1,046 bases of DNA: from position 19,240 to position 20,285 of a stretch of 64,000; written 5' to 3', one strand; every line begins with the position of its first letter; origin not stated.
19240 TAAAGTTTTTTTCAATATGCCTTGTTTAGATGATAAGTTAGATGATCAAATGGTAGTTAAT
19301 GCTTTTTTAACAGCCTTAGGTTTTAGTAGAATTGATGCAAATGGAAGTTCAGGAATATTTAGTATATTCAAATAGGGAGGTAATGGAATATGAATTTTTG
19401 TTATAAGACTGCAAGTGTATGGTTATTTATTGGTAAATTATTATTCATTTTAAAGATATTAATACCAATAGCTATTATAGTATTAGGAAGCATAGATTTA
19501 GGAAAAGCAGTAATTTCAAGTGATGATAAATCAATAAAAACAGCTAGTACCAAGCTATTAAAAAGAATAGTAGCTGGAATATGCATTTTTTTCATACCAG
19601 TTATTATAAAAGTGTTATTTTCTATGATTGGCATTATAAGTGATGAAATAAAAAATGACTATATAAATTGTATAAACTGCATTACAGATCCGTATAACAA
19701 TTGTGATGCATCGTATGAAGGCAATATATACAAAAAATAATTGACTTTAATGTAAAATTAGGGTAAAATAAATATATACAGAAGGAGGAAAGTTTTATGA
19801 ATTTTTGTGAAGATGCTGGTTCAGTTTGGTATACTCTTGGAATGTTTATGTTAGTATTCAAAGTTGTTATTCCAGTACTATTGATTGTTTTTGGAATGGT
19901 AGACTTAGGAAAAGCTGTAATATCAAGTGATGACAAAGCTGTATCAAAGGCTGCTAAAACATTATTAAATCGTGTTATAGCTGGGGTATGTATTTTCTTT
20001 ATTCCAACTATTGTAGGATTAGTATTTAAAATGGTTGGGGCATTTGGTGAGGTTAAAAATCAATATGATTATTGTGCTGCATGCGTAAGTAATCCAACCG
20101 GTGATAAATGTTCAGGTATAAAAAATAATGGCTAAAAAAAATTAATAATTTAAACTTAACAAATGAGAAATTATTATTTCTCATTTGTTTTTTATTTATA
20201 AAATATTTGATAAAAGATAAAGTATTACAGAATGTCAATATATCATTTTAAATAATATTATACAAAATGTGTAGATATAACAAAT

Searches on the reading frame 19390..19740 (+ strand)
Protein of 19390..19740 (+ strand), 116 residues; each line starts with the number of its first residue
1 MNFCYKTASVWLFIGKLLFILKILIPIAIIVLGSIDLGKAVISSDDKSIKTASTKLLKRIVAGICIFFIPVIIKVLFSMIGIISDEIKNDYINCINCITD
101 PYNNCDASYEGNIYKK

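Call 7: search_protein_families(library=pfam, proteins=[window:19390-19740:+], max_evalue=1)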
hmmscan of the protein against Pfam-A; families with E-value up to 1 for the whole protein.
window:19390-19740:+ (116 aa): 0 families

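Call 8: search_protein_families(library=ncbifam, proteins=[window:19390-19740:+], max_evalue=1)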
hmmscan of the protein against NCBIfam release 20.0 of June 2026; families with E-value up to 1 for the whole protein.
window:19390-19740:+ (116 aa): 3 families
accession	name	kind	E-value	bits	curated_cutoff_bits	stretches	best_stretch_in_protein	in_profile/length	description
NF045753.1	MPN449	equivalog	0.036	13.1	500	1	2-84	327-407/451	MPN449 family protein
TIGR03943.1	TIGR03943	equivalog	0.19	11.1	88.8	1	8-90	3-85/221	TIGR03943 family putative permease subunit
NF046089.1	CD3337_EF1877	subfamily_domain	0.33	9.7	120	1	10-86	318-394/450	CD3337/EF1877 family mobilome membrane protein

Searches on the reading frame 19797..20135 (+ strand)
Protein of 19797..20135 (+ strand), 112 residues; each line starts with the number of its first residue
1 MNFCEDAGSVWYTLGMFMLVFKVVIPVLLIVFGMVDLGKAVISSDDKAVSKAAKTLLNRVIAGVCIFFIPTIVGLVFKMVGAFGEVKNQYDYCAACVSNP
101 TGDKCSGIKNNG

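Call 7: search_protein_families(library=pfam, proteins=[window:19797-20135:+], max_evalue=1)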
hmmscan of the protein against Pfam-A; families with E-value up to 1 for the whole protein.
window:19797-20135:+ (112 aa): 5 families
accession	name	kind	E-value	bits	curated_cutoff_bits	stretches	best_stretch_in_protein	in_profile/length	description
PF18895.5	T4SS_pilin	-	0.0009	19.7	26.6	1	21-76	16-71/71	Type IV secretion system pilin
PF00001.26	7tm_1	-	0.0027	17.7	30.5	1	10-86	149-229/260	7 transmembrane receptor (rhodopsin family)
PF13853.12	7tm_4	-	0.0057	16.9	27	1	11-77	165-231/280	Olfactory receptor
PF09990.14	DUF2231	-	0.042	14.4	26.4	1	9-53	32-70/139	Predicted membrane protein (DUF2231)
PF17534.7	DUF5453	-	0.9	9.9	25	0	11-76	83-145/186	Family of unknown function (DUF5453)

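Call 8: search_protein_families(library=ncbifam, proteins=[window:19797-20135:+], max_evalue=1)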
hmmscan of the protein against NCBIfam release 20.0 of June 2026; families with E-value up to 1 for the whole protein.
window:19797-20135:+ (112 aa): 6 families
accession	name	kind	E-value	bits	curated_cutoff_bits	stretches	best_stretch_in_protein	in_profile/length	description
NF040963.1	MamI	equivalog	0.001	18.9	80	1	17-42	25-52/69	magnetosome protein MamI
NF046089.1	CD3337_EF1877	subfamily_domain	0.0031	16.4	120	1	11-95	319-401/450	CD3337/EF1877 family mobilome membrane protein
NF007870.0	PRK10577.2-1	equivalog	0.017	13.7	1355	1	19-86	197-264/678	Fe(3+)-hydroxamate ABC transporter permease FhuB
NF041043.1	BPSS1780_fam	subfamily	0.026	13.8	90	1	16-82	149-215/247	BPSS1780 family membrane protein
TIGR03943.1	TIGR03943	equivalog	0.058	12.8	88.8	1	18-88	13-83/221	TIGR03943 family putative permease subunit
NF045849.1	ICE_MMCAP2_0565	equivalog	0.11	12.2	40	1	16-79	15-79/80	Mbov_0395 family pilin-like conjugal transfer protein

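Call 67: find_homologous_proteins(query=window:19797-20135:+, max_evalue=0.001)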
Query window:19797-20135:+ (112 aa): 223 proteins with E <= 0.001 among 231 candidates; the best 120 are listed.
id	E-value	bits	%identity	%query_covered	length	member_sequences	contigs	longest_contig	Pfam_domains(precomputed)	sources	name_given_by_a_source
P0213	3.3e-65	235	97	100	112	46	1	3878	-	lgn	-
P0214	4.2e-60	219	89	100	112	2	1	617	-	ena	-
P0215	1.3e-57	211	91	100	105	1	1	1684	-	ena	-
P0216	5.1e-57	209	86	98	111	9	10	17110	-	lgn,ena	-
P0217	6.6e-56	205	79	99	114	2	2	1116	-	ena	-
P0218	6.7e-56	205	81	99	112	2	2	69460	-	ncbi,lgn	-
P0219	1.5e-55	204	80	97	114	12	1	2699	-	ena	-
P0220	5.4e-53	196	78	97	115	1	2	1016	-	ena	-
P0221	1.9e-51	191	76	99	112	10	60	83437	-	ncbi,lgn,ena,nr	ncbi:hypothetical protein EGR52_08015 [bacterium]|nr:hypothetical protein [bacterium]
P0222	7.3e-51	189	77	99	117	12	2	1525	-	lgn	-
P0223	1.6e-50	188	78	94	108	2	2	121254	-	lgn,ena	-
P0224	3.1e-50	187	79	93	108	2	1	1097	-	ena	-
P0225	3.1e-50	187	78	94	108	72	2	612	-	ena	-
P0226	3.3e-50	187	74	99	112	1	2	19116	-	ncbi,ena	-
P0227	4.5e-50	186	73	100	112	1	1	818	-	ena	-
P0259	1.2e-43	166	69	94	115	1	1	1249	PF18895.6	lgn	-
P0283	1.9e-34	136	64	88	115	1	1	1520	PF18895.6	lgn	-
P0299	1.4e-31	127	53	93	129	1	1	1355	PF18895.6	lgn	-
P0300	2.4e-31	126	52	98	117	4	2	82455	PF18895.6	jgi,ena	-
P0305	1.0e-30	124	55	97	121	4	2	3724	PF18895.6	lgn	-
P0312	9.7e-30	121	51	98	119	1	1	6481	PF18895.6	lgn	-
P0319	3.5e-29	119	51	89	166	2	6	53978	PF18895.6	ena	-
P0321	7.0e-29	118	53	94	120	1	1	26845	PF18895.6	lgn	-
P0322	7.4e-29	118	50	96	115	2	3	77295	PF18895.6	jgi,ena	-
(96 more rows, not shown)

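Call 70: search_dna_similar(query=window:19797-20135:+, collection=plasmids, mode=protein, max_evalue=0.001, max_rows=15)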
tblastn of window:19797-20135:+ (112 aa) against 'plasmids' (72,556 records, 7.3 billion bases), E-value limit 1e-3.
No match.

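Call 73: predict_structure(alignment_id=A5)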
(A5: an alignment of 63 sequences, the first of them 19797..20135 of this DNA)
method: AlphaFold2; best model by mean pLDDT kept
length: 112 residues; sequences in the alignment: 63
mean_pLDDT: 81.8   pTM: 0.60
mean pLDDT of the five models: 81.8, 80.9, 78.4, 76.8, 74.8
residues with pLDDT >= 90: 27; 70-90: 69; 50-70: 15; < 50: 1
segments of 3 or more residues with pLDDT < 50: none
pLDDT, mean of each block of 10 residues (from residue 1): 71 85 90 90 89 91 90 83 70 77 69 54
secondary structure, 60 per line:
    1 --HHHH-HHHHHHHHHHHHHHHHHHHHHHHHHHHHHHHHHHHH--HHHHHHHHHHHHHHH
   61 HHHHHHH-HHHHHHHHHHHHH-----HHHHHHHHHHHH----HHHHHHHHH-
elements in order: H3-6 H8-43 H46-67 H69-81 H87-98 H103-111

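Call 76: fold_search(model_id=the predicted structure, library=pdb)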
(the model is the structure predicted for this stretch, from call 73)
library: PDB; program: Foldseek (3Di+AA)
matches with E <= 10: 41; with E <= 0.001: 0
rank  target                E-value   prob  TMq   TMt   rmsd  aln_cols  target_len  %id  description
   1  9s9k_B                2.3e+00  0.33  0.42  0.29  12.0       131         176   14  S. islandicus CdvB (semi open) (released 2026-01-28)
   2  6w2q                  2.4e+00  0.14  0.24  0.14  14.1       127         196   14  Junction 34, DHR53-DHR4 (released 2020-04-15)
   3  9s9k_A                2.7e+00  0.28  0.42  0.29  12.2       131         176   14  S. islandicus CdvB (semi open) (released 2026-01-28)
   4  7p3r_B                3.1e+00  0.21  0.42  0.18  16.9       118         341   14  Helical structure of the toxin MakA from Vibrio cholera (released 2022-02-23)
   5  6yxx_EP               4.2e+00  0.15  0.33  0.17  12.1       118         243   10  State A of the Trypanosoma brucei mitoribosomal large subunit assembly intermediate (released 2020-10-14)
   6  8vvi_C                4.2e+00  0.05  0.19  0.21  15.0       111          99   13  Cryo-EM structure of a type II ZorAB complex from Sulfuricurvum kujiense (released 2025-02-05)
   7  7p3r_A                5.0e+00  0.08  0.32  0.13  22.3       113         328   17  Helical structure of the toxin MakA from Vibrio cholera (released 2022-02-23)
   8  6h2f_D                5.0e+00  0.08  0.31  0.13  18.6       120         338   11  Structure of the pre-pore AhlB of the tripartite alpha-pore forming toxin, AHL, from Aeromonas hydrophila. (released 2019-07-10)
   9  6yxy_EP               5.5e+00  0.12  0.34  0.18  12.2       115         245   10  State B of the Trypanosoma brucei mitoribosomal large subunit assembly intermediate (released 2020-10-14)
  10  9g3g_B                6.1e+00  0.15  0.43  0.17   7.6       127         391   14  Cryo-EM structure of SbmA in the inward-facing-occluded conformation in lipid nanodiscs (released 2025-07-23)
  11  7qij_PC               6.1e+00  0.10  0.27  0.27  12.9        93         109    8  Complex of the Yersinia enterocolitica Type III secretion export gate YscV with substrate:chaperone complex YscX:YscY (released 2022-06-01)
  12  7uw9_h                6.1e+00  0.09  0.36  0.28  14.9       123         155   15  Citrus V-ATPase State 1, H in contact with subunit a (released 2022-07-06)
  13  4igg_B                6.4e+00  0.10  0.26  0.05  18.2        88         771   11  Full-length human alpha-catenin crystal structure (released 2012-12-26)
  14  1h2s_B                6.8e+00  0.69  0.41  0.72   3.0        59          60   24  Molecular basis of transmenbrane signalling by sensory rhodopsin II-transducer complex (released 2002-10-10)
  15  9div_B                6.8e+00  0.14  0.41  0.35   7.3       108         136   11  The crystal structure of de novo designed ChuA binding protein C8 (released 2025-05-21)
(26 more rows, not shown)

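Call 79: find_encoding_contigs(protein=P0300, flank=10000, max_places=1)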
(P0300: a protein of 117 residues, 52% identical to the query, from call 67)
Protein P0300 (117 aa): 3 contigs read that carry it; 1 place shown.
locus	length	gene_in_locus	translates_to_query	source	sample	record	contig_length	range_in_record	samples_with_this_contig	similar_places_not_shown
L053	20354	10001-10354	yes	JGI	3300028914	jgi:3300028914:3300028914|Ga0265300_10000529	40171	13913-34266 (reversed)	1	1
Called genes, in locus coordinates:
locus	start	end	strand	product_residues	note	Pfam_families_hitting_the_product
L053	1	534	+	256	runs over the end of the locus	-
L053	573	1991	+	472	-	PF00437:T2SSE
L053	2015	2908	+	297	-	-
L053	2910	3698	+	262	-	-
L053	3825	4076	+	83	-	-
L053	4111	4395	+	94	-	-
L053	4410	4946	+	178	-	-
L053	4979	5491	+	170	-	-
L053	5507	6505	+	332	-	-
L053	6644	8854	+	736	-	-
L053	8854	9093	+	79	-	-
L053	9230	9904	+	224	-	-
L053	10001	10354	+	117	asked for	PF18895:T4SS_pilin (weak)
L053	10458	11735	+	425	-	-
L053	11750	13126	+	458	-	-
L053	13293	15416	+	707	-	-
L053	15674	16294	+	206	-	PF26593:TraC-like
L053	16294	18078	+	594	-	PF12846:AAA_10 (faint), PF19044:P-loop_TraG, PF01935:DUF87 (weak)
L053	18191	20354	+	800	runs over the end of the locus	PF00877:NLPC_P60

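Call 83: search_protein_families(library=ncbifam, proteins=[L053:13293-15416:+, L053:15674-16294:+, L053:16294-18078:+, L053:11750-13126:+, L053:6644-8854:+, L053:9230-9904:+, L053:573-1991:+], max_evalue=0.01)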
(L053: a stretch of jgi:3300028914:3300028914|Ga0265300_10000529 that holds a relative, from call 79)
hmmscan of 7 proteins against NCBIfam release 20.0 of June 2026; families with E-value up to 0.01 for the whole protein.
L053:13293-15416:+ (707 aa): 2 families
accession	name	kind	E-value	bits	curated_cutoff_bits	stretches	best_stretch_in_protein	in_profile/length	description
NF045848.1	MMCAP2_0566_fam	domain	7.9e-11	41.8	90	1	16-290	62-315/322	MMCAP2_0566 family conjugal transfer protein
NF041560.1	T6SS_Burk_ExIF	subfamily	0.0027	17.4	90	1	199-290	109-205/234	putative type VI secretion system effector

L053:15674-16294:+ (206 aa): 1 family
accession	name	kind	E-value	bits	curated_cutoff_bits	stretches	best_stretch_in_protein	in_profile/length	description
NF045975.1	VirB4_plasma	equivalog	4.5e-14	51.1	590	1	20-194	90-276/894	Mbov_0397 family ICE element conjugal transfer ATPase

L053:16294-18078:+ (594 aa): 12 families
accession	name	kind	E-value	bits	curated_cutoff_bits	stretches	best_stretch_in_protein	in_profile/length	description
NF045975.1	VirB4_plasma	equivalog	4.2e-102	342.4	590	1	4-586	296-891/894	Mbov_0397 family ICE element conjugal transfer ATPase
NF045971.1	conju_CD1110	equivalog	5.7e-52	177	325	1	3-572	187-730/752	VirB4-like conjugal transfer ATPase, CD1110 family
TIGR02746.1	TraC-F-type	equivalog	8.3e-28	96.7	567.05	1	66-558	269-734/800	type IV secretion system protein TraC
TIGR00929.1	VirB4_CagE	subfamily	3e-18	65.4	643.1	1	47-558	253-725/792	VirB4 family type IV secretion/conjugal transfer ATPase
NF010278.0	PRK13721.1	subfamily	3.7e-14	51.6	1177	1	219-543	467-769/874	type IV secretion system protein TraC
NF053655.1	CedD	equivalog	1.1e-09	37.6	600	2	53-313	45-297/527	DNA-translocating ATPase CedD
TIGR03744.1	traC_PFL_4706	equivalog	1.5e-09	36.3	520.6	1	66-250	316-493/892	conjugative transfer ATPase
TIGR03783.1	Bac_Flav_CT_G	subfamily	5.7e-06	24.5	261.55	1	423-562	625-762/829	TraG family conjugative transposon ATPase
NF045973.1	conju_CD1115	equivalog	3.6e-05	22.8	250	1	224-368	17-168/442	VirD4-like conjugal transfer protein, CD1115 family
NF040937.1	HerA_Thermprot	equivalog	0.00011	20.8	800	1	465-509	351-396/487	DNA double-strand break repair helicase HerA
TIGR03743.1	SXT_TraD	subfamily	0.004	15.7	366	1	230-272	174-216/636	conjugative transfer system coupling protein TraD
NF047558.1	TPR_END_plus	domain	0.0098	15.8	32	0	524-556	3-35/56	TPR end-of-group domain-containing protein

L053:11750-13126:+ (458 aa): 0 families

L053:6644-8854:+ (736 aa): 0 families

L053:9230-9904:+ (224 aa): 1 family
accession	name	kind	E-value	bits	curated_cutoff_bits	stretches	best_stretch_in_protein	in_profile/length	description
NF033795.1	chaper_CopZ_Bs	exception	0.0018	18.4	91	1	107-152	18-63/66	copper chaperone CopZ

L053:573-1991:+ (472 aa): 19 families
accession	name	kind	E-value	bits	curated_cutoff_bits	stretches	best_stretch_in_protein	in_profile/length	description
TIGR02788.1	VirB11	equivalog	1.1e-32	113.3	249.95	2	113-283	119-296/308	P-type DNA transfer ATPase VirB11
TIGR03819.1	heli_sec_ATPase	hypoth_equivalog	1.1e-29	103.7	373.15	1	11-257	52-300/340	TadA family conjugal transfer-associated ATPase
TIGR02782.1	TrbB_P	equivalog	3.7e-28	98.7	304.55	1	15-302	15-296/303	P-type conjugative transfer ATPase TrbB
NF058587.1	archaellum_moto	equivalog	2.2e-24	86.1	550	1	8-248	144-387/527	archaellum flagellar ATPase motor FlaI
NF041000.1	ATPase_ComGA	equivalog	8.5e-21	74.1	300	1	110-272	98-260/267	competence type IV pilus ATPase ComGA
NF010425.0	PRK13851.1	equivalog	1.7e-20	73.2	461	1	110-261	134-287/344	type IV secretion system protein VirB11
NF010407.0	PRK13833.1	subfamily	1e-18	67.9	499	1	18-304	26-305/323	conjugal transfer protein TrbB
NF010469.0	PRK13894.1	subfamily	2.1e-18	66.8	508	1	14-302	27-310/320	conjugal transfer ATPase TrbB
NF010475.0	PRK13900.1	equivalog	8.6e-18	64.5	389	1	113-276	135-304/333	type IV secretion system ATPase VirB11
TIGR01420.1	pilT_fam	subfamily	3.4e-15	56.1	319.1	1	97-256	89-241/343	PilT/PilU family type 4a pilus ATPase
TIGR02533.1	type_II_gspE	equivalog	6.6e-14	51.4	630.25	1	134-254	239-356/486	type II secretion system ATPase GspE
TIGR02525.1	plasmid_TraJ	equivalog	4.6e-13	48.9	368.3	1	81-254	98-269/372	plasmid transfer ATPase TraJ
NF053672.1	bindosome_BasE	exception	6.1e-13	48.3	1000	1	55-309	190-437/512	bindosome assembly system ATPase subunit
NF007755.0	PRK10436.1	equivalog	1.2e-12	47.3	617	1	133-256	214-334/465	type II secretion system protein GspE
TIGR02538.1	type_IV_pilB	equivalog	2e-12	46.5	675.65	1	125-256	303-431/564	type IV-A pilus assembly ATPase PilB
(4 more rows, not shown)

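Call 84: search_protein_families(library=pfam, proteins=[L053:13293-15416:+, L053:15674-16294:+, L053:16294-18078:+, L053:11750-13126:+, L053:6644-8854:+, L053:9230-9904:+, L053:2015-2908:+, L053:2910-3698:+], max_evalue=0.01)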
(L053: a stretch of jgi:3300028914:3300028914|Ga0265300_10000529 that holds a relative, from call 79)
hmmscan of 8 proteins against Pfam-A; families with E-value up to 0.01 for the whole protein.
L053:13293-15416:+ (707 aa): 0 families

L053:15674-16294:+ (206 aa): 0 families

L053:16294-18078:+ (594 aa): 9 families
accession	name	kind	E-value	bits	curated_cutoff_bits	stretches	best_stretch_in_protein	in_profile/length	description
PF12846.13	AAA_10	-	5.6e-12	45.8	27.5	2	227-278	17-68/362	AAA-like domain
PF19044.6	P-loop_TraG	-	8.5e-12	44.9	25.8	1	226-561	24-346/413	TraG P-loop domain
PF01935.23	DUF87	-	5.3e-07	30.4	23.2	1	237-284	29-78/220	Helicase HerA, central domain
PF01580.24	FtsK_SpoIIIE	-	3.1e-05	24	24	1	229-275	36-88/221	FtsK/SpoIIIE family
PF10412.15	TrwB_AAD_bind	-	0.00025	20.5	20.5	1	226-273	10-57/387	Type IV secretion-system coupling protein DNA-binding domain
PF20720.3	nSTAND3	-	0.00028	21.1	27.2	1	226-274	12-60/155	Novel STAND NTPase 3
PF13401.12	AAA_22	-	0.00043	21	27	0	232-268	6-44/130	AAA domain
PF00270.35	DEAD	-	0.0033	17.6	26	0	230-272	13-58/167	DEAD/DEAH box helicase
PF00004.35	AAA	-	0.0081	17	21.2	0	463-515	57-118/131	ATPase family associated with various cellular activities (AAA)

L053:11750-13126:+ (458 aa): 0 families

L053:6644-8854:+ (736 aa): 0 families

L053:9230-9904:+ (224 aa): 1 family
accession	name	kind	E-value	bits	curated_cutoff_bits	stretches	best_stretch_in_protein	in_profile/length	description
PF07464.16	ApoLp-III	-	0.0074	16.9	36.3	0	103-200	30-119/146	Apolipophorin-III precursor (apoLp-III)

L053:2015-2908:+ (297 aa): 0 families

L053:2910-3698:+ (262 aa): 0 families
